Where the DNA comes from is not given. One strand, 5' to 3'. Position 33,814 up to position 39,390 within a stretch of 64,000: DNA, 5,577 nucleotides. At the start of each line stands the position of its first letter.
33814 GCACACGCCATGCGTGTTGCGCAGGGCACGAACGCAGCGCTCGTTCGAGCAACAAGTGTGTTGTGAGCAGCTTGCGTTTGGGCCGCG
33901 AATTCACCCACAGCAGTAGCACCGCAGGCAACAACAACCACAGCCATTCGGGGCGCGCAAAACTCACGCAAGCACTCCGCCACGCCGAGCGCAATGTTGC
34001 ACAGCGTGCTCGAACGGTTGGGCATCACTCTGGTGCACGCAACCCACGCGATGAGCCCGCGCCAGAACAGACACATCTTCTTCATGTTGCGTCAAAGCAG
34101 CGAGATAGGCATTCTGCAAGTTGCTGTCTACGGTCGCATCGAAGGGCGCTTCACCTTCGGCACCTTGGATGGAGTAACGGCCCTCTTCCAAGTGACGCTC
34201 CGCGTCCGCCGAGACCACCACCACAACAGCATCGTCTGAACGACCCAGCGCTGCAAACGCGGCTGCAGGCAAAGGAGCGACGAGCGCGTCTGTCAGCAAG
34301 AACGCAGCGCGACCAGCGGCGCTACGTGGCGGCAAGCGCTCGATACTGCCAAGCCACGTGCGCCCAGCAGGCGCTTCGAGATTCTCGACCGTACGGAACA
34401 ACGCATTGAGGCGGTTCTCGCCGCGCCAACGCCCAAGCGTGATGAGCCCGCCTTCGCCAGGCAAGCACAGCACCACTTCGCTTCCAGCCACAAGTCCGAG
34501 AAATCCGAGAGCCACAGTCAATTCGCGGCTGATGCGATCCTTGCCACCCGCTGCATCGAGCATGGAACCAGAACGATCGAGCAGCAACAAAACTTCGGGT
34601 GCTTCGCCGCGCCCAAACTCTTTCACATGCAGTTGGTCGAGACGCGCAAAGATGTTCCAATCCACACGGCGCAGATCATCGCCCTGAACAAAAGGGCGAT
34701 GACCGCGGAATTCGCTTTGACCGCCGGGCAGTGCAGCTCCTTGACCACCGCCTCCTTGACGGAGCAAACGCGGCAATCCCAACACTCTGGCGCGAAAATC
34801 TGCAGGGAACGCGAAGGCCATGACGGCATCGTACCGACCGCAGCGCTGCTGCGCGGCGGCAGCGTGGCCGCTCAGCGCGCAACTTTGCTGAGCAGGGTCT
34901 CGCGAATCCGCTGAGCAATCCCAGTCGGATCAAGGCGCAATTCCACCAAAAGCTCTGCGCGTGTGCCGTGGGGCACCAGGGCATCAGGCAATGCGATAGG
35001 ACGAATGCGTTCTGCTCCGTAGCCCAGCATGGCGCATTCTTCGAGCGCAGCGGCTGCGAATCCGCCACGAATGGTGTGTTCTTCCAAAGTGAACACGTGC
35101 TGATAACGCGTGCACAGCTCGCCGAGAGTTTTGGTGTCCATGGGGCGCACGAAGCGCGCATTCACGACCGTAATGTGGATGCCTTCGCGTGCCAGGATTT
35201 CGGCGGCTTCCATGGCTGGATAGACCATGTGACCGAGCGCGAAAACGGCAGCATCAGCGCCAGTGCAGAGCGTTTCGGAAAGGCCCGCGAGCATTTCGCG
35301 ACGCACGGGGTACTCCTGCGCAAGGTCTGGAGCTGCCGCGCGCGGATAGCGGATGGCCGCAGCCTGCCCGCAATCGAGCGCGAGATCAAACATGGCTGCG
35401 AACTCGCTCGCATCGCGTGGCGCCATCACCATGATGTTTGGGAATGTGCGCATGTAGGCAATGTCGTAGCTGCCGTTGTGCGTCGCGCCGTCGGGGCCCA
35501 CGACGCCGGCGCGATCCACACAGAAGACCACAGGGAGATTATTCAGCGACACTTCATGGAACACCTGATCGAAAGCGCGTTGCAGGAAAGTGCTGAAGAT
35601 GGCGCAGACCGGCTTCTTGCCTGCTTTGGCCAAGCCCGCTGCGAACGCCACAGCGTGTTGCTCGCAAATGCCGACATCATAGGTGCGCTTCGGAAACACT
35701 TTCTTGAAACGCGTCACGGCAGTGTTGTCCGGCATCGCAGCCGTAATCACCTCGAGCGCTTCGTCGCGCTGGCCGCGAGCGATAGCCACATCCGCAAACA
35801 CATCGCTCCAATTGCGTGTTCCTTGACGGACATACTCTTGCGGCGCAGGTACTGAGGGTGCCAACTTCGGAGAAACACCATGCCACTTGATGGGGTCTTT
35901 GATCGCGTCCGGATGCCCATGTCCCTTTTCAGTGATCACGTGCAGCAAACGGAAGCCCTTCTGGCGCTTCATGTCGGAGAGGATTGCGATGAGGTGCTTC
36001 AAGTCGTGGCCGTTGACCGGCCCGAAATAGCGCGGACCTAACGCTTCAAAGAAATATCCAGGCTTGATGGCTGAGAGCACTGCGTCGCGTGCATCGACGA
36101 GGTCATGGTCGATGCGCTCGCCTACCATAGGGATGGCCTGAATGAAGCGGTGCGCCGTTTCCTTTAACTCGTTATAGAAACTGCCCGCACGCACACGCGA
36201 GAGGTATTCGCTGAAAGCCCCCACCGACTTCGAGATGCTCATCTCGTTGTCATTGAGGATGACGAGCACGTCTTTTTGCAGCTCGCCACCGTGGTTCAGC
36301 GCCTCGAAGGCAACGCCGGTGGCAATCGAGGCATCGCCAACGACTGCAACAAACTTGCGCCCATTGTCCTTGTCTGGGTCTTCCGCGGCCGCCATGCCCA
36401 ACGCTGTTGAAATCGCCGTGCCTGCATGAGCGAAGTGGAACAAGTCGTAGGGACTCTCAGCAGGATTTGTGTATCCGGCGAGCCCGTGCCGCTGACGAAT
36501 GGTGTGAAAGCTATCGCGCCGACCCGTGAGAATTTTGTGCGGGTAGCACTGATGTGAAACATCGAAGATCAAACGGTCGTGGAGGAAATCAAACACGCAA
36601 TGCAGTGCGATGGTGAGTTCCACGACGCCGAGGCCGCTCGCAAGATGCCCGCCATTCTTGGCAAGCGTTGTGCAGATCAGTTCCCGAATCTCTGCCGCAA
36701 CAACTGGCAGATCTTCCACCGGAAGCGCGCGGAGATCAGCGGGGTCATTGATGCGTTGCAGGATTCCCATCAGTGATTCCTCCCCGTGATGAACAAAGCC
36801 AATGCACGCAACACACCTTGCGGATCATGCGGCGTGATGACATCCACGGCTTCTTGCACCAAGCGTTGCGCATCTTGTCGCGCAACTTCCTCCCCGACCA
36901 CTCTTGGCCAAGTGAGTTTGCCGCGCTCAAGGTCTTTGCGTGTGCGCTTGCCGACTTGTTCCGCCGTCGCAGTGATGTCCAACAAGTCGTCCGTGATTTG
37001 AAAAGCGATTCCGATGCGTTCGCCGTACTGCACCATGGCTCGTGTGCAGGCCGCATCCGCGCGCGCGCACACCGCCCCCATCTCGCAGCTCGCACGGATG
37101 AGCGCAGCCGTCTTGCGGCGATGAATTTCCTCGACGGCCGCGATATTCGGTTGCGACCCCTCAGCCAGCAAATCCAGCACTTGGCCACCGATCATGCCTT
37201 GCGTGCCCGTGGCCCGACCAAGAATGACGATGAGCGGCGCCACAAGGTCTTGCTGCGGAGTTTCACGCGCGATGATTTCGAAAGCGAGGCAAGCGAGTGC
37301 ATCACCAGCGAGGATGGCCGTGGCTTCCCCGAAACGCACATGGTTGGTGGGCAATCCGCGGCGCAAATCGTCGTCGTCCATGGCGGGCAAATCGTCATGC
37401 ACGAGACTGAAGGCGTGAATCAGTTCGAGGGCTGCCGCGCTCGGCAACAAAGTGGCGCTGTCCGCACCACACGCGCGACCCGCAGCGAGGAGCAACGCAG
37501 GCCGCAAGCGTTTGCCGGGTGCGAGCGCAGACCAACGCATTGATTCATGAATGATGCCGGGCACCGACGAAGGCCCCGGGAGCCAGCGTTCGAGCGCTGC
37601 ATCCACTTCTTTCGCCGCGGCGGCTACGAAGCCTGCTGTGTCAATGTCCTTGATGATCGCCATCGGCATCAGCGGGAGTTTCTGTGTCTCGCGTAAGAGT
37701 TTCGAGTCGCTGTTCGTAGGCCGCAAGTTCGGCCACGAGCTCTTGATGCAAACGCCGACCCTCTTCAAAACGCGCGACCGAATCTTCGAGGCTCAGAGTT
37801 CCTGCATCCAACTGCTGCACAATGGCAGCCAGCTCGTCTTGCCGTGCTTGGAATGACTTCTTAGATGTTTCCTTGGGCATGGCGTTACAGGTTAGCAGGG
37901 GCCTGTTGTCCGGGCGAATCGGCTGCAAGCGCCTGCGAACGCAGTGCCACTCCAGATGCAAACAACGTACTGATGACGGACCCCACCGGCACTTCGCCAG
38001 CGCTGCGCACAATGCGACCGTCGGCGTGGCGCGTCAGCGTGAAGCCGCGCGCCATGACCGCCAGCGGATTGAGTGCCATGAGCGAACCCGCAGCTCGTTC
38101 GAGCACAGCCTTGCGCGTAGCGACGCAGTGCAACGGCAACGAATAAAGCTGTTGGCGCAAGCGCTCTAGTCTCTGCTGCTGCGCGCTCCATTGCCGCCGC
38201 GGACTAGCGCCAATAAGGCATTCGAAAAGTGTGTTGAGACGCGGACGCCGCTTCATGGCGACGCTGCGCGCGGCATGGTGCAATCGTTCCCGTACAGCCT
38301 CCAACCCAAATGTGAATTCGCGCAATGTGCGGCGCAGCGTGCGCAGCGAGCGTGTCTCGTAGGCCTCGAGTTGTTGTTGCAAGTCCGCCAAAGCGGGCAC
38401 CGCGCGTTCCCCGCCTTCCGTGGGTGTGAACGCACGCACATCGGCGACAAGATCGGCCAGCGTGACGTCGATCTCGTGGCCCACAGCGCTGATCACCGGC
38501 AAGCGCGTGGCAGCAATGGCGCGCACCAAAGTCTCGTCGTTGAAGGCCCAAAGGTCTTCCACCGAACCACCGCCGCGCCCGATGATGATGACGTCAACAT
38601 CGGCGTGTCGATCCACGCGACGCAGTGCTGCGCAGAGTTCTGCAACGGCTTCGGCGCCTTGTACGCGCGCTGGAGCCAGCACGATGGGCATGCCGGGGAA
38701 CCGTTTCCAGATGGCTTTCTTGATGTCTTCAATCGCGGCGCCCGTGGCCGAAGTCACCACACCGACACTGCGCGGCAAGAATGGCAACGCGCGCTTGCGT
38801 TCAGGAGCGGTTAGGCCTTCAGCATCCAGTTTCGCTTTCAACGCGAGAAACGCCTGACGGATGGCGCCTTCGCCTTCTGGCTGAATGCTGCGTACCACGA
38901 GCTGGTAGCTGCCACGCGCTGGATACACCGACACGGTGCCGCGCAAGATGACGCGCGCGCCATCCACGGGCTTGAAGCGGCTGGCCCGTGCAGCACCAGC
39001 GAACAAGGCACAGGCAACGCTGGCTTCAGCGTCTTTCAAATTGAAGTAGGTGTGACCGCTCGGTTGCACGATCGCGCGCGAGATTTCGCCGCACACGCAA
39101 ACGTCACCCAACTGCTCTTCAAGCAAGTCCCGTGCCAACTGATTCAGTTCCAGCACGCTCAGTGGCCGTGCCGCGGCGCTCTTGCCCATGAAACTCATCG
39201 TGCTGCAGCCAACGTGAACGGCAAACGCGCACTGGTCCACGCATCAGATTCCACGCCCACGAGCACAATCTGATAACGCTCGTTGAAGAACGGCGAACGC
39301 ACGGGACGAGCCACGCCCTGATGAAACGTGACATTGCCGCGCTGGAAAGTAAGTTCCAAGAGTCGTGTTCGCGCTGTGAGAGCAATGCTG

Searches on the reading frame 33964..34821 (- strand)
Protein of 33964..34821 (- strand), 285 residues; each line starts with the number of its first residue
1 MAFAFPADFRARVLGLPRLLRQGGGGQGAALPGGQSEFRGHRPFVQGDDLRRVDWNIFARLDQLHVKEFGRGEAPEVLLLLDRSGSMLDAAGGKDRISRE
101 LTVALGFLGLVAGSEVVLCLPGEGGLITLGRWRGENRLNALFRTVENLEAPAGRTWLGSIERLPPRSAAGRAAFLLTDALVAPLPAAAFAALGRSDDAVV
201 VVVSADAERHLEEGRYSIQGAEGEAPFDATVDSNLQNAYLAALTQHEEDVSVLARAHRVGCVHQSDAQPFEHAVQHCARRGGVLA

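Call 57: search_protein_families(library=pfam, proteins=[window:33964-34821:-], max_evalue=0.0001)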
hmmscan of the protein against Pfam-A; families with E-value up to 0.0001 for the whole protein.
window:33964-34821:- (285 aa): 1 family
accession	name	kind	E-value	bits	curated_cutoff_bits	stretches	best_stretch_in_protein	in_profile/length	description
PF01882.25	DUF58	-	9.7e-20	71.1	23.4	1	41-248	2-215/216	Protein of unknown function DUF58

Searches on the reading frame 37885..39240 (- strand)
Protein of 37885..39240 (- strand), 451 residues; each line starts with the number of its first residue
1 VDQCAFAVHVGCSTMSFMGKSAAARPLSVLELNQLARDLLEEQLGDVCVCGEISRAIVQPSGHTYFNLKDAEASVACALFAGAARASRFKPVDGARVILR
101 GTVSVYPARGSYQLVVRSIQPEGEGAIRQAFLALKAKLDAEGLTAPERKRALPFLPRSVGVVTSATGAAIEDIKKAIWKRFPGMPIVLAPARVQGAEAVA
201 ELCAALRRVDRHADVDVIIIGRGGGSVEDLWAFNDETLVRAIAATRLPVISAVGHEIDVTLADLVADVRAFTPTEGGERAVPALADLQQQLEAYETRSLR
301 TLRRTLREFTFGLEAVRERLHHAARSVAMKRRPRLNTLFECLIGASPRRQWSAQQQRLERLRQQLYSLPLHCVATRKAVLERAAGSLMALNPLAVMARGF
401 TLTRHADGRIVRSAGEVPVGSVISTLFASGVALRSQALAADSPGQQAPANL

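Call 58: search_protein_families(library=pfam, proteins=[window:37885-39240:-], max_evalue=0.0001)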
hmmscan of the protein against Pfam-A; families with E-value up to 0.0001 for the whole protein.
window:37885-39240:- (451 aa): 3 families
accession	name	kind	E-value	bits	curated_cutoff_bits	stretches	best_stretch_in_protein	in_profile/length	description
PF02601.20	Exonuc_VII_L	-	2.9e-84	283.7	35.9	1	145-431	3-311/315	Exonuclease VII, large subunit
PF13742.12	tRNA_anti_2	-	2.4e-26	92.2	27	1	27-120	1-95/95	OB-fold nucleic acid binding domain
PF01336.31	tRNA_anti-codon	-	2.6e-09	37.3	27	1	47-121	1-74/75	OB-fold nucleic acid binding domain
